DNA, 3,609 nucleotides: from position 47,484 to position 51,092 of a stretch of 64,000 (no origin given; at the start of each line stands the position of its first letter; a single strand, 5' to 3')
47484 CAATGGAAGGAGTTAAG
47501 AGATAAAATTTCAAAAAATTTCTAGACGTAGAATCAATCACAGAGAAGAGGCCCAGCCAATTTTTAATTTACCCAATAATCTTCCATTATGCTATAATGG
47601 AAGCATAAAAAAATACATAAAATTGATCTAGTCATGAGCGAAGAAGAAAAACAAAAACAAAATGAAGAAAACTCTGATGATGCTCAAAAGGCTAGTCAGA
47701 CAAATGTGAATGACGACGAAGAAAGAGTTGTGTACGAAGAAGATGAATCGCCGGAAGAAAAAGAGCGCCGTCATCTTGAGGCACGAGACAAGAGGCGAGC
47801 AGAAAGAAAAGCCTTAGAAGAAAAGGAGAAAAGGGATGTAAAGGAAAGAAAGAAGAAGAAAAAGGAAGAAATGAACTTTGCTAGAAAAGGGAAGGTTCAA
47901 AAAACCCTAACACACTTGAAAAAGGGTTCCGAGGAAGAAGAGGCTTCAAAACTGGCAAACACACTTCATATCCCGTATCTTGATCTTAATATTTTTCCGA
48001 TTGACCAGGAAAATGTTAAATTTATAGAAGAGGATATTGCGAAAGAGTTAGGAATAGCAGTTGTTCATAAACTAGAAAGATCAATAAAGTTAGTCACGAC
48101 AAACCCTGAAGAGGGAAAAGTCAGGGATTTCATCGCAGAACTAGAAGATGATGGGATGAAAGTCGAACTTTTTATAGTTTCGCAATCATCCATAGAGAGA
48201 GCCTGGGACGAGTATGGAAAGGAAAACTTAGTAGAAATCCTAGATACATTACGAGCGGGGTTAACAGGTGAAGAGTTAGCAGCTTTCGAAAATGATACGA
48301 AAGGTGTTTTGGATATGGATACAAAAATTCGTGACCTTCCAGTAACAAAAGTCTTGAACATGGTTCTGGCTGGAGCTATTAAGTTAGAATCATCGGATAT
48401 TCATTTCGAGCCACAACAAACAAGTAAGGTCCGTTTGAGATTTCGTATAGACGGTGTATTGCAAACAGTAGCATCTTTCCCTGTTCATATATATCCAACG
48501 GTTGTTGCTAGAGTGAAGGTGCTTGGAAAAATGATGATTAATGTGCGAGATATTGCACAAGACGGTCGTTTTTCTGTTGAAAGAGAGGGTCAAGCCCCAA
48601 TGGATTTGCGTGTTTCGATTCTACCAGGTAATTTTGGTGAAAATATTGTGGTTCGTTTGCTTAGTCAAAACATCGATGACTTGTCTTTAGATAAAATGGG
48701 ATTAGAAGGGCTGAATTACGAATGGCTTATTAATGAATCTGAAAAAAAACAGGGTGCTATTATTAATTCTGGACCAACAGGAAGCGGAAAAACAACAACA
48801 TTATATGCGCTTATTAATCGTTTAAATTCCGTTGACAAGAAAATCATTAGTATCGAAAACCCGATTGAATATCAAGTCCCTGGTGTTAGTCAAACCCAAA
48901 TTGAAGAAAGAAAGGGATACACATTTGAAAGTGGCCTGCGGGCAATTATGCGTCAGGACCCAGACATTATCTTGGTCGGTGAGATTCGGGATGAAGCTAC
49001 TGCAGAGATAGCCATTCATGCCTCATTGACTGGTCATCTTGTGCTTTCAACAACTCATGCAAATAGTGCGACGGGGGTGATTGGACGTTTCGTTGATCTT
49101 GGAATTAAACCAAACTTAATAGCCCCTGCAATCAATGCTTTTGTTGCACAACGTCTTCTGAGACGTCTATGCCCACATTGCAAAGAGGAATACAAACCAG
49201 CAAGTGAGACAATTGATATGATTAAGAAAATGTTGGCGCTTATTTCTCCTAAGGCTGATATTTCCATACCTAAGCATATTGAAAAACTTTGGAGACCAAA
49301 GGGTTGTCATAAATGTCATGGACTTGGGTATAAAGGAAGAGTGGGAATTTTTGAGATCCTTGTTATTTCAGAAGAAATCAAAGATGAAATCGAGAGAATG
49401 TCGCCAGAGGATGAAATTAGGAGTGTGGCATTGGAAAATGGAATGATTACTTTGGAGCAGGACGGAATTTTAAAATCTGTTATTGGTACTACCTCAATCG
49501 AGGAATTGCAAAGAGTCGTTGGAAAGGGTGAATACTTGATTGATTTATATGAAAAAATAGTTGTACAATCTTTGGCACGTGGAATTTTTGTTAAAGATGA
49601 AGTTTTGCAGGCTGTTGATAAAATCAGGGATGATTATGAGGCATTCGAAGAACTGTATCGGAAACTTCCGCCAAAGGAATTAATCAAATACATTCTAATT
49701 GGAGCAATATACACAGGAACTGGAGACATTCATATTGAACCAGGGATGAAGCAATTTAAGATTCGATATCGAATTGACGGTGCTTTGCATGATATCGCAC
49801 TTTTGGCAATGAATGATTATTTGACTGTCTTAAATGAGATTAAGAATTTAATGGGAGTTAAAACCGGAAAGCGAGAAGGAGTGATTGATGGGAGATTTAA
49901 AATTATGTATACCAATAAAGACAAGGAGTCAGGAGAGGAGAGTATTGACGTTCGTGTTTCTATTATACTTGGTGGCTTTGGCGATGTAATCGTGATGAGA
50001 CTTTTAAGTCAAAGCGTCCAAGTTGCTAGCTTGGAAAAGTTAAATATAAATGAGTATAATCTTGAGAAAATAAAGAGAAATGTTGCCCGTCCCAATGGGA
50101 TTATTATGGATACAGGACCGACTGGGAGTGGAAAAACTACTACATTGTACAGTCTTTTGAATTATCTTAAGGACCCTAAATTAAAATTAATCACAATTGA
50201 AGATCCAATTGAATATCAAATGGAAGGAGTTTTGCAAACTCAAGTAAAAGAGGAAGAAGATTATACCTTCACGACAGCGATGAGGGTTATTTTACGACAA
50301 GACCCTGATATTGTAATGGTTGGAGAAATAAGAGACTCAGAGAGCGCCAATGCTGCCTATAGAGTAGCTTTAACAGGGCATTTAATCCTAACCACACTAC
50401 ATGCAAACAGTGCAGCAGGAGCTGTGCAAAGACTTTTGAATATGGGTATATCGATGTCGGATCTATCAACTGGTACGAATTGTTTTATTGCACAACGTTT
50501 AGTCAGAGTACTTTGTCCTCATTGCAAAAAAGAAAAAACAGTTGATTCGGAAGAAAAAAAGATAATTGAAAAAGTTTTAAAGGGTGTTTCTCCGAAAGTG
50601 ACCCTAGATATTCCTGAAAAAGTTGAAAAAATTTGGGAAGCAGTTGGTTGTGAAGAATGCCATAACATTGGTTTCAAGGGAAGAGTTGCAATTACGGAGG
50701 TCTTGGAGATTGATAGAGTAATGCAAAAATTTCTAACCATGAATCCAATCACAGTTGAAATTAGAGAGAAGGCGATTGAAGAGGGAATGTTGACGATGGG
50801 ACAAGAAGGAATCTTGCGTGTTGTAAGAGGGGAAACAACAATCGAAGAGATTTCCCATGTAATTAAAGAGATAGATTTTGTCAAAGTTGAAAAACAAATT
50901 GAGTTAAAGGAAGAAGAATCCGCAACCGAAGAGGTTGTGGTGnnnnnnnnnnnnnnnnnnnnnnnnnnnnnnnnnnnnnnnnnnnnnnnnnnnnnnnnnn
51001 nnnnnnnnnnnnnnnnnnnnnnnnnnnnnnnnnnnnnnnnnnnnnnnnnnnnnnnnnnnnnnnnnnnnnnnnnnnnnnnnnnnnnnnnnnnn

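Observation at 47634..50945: Two full PilB/GspE secretion-ATPase modules fused into one 1103-aa polypeptide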

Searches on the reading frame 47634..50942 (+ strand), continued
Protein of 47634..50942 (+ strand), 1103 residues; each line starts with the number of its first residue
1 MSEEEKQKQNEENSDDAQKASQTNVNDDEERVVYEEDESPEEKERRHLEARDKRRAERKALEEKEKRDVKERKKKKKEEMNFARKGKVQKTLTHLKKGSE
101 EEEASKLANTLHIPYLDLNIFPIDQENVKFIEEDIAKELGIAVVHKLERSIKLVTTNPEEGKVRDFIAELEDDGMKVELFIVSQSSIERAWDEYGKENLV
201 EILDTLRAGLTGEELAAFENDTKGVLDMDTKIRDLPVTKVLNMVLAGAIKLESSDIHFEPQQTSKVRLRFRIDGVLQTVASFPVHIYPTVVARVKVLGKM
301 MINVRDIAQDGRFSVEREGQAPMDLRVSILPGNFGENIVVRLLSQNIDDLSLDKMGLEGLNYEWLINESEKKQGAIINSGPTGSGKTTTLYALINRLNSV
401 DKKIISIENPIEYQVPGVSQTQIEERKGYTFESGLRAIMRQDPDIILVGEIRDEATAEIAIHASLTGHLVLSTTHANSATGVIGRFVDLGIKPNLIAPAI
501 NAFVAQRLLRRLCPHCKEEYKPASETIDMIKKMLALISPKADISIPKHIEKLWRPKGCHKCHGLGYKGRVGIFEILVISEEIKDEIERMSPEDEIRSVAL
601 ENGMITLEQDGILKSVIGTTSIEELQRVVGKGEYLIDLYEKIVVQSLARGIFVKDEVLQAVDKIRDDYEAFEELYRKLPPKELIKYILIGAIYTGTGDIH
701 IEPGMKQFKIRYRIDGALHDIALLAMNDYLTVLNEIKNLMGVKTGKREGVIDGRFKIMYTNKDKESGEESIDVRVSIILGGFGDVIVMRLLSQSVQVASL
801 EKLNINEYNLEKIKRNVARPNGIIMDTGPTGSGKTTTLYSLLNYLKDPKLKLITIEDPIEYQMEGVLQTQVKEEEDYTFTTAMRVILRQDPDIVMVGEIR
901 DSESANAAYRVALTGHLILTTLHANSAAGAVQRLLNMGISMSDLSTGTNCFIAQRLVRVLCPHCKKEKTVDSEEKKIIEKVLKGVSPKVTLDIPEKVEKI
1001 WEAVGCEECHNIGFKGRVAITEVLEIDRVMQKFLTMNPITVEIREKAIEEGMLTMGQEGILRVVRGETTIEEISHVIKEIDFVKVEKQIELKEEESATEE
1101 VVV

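Call 97: search_protein_families(library=pfam, proteins=[L012:8710-9876:+], max_evalue=0.01)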
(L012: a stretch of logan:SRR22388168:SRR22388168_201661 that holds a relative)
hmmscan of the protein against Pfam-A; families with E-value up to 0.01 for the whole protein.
L012:8710-9876:+ (389 aa): 1 family
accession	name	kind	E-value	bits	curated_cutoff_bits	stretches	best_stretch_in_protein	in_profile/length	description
PF01368.27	DHH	-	1.1e-09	39.1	28.1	1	21-212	3-125/125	DHH family, N-terminal domain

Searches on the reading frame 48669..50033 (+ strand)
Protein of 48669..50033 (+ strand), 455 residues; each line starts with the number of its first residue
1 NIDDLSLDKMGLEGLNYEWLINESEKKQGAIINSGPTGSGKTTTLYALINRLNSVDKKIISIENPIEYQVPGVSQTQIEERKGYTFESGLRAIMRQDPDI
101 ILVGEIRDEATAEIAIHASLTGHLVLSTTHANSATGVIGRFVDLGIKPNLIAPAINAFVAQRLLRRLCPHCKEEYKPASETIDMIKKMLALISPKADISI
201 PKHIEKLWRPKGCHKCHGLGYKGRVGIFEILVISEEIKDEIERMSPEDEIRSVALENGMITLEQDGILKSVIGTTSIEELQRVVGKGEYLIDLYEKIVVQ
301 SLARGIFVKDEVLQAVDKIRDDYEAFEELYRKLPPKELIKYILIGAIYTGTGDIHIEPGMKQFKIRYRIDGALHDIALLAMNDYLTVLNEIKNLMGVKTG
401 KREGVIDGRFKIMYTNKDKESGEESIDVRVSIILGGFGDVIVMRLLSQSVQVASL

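Call 74: predict_structure(alignment_id=A5)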
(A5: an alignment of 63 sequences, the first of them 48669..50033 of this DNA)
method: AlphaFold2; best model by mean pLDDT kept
length: 455 residues; sequences in the alignment: 63
mean_pLDDT: 87.0   pTM: 0.66
mean pLDDT of the five models: 87.0, 86.3, 84.4, 83.2, 81.1
residues with pLDDT >= 90: 234; 70-90: 186; 50-70: 25; < 50: 10
segments of 3 or more residues with pLDDT < 50: 449-455
pLDDT, mean of each block of 10 residues (from residue 1): 78 89 95 92 92 92 90 90 90 94 94 96 96 93 94 95 95 92 86 79 89 95 95 93 90 88 94 94 85 70 69 85 87 86 88 90 91 89 85 76 74 71 74 85 74 35
secondary structure, 60 per line:
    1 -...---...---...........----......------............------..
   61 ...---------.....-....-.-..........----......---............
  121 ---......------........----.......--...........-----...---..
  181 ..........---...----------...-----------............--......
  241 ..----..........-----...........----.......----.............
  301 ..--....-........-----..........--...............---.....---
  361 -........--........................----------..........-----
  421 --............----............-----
elements in order: H14-24 E29-34 H41-52 E59-63 E73-77 H86-95 E100-105 H109-120 E124-129 H136-143 H148-154 E157-167 E173-175 H179-190 E207-209 E221-232 H235-242 H247-256 H262-272 H277-283 H288-302 E305-308 H310-317 H323-332 H335-349 E353-357 E362-369 E372-380 H381-395 E406-415 E423-434 E439-445 H446-450

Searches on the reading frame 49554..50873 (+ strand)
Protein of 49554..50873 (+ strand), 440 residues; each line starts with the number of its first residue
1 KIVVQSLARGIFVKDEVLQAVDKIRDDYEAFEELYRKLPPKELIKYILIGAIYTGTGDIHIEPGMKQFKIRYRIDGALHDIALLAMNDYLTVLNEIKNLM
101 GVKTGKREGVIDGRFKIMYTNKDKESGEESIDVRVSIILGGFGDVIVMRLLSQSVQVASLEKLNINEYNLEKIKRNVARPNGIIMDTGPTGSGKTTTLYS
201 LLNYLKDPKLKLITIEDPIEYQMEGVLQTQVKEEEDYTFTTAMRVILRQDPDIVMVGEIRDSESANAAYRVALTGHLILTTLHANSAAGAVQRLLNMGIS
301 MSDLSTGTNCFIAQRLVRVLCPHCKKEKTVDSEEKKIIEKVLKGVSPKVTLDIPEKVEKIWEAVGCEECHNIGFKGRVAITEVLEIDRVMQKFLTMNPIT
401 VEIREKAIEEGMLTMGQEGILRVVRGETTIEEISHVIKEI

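Call 45: search_protein_families(library=ncbifam, proteins=[window:49554-50873:+], max_evalue=1e-20)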
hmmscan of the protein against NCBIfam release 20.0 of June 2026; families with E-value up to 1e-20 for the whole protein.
window:49554-50873:+ (440 aa): 7 families
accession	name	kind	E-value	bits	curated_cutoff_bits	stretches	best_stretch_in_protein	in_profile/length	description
TIGR02533.1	type_II_gspE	equivalog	5.6e-112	374.9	630.25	1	22-436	91-485/486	type II secretion system ATPase GspE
TIGR02538.1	type_IV_pilB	equivalog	4.3e-107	359.1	675.65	1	31-438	172-563/564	type IV-A pilus assembly ATPase PilB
NF053534.1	T4PilAsmATPsTfpB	equivalog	4.1e-98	329.2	850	1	43-437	204-582/584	type IV pilus assembly ATPase TfpB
NF007755.0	PRK10436.1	equivalog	9.1e-98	327.9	617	1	37-437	82-459/465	type II secretion system protein GspE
NF041000.1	ATPase_ComGA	equivalog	3.5e-63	213.1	300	1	47-318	3-266/267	competence type IV pilus ATPase ComGA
TIGR01420.1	pilT_fam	subfamily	4e-43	147.9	319.1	1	47-297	5-242/343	PilT/PilU family type 4a pilus ATPase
TIGR02525.1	plasmid_TraJ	equivalog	9.2e-25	87.4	368.3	1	147-297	121-272/372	plasmid transfer ATPase TraJ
